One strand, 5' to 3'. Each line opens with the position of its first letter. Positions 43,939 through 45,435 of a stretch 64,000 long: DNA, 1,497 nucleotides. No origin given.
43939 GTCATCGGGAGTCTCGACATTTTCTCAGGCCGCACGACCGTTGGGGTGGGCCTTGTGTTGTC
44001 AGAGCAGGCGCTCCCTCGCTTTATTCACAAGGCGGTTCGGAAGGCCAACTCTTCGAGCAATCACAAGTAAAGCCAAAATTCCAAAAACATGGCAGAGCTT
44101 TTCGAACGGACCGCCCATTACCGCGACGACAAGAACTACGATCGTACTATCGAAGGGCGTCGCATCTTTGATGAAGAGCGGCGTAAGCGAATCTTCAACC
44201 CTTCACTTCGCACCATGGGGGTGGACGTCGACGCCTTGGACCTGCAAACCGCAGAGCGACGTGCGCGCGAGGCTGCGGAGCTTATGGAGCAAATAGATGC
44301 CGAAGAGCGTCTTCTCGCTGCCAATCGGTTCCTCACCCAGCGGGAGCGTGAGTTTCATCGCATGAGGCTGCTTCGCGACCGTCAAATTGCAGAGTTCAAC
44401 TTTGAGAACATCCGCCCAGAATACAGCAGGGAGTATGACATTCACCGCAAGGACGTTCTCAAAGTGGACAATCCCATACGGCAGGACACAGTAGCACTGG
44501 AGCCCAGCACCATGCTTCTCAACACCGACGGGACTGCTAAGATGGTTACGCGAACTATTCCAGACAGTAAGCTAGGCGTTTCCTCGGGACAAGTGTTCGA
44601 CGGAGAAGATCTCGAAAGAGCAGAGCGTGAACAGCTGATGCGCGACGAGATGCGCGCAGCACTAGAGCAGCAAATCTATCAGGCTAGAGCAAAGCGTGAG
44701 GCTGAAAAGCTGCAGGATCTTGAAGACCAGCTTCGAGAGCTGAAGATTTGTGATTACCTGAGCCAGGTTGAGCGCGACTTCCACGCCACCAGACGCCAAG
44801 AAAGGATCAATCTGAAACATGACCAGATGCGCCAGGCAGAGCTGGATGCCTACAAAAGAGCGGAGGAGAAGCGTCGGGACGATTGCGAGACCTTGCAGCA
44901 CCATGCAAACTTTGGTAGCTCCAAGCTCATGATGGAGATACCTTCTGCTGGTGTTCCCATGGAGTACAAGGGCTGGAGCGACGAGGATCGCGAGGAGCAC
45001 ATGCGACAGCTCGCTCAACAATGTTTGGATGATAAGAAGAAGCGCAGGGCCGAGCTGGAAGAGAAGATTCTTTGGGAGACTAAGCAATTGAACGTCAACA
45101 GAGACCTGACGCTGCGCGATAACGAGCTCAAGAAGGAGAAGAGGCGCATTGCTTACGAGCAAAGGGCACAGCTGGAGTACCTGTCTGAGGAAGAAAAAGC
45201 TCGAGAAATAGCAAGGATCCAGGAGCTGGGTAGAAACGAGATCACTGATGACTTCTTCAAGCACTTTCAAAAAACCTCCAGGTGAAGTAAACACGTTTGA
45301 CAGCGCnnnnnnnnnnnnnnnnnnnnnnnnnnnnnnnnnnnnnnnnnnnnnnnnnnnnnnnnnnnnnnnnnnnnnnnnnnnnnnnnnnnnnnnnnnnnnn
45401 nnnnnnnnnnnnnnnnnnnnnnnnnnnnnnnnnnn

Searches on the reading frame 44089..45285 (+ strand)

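Call 54: search_protein_families(library=pfam, proteins=[window:44089-45285:+], max_evalue=0.001)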
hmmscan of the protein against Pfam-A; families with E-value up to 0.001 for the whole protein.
window:44089-45285:+ (398 aa): 1 family
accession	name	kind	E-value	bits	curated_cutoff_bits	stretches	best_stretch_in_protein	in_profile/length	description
PF05914.17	RIB43A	-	2.7e-47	161.9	28.9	2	155-398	120-372/372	RIB43A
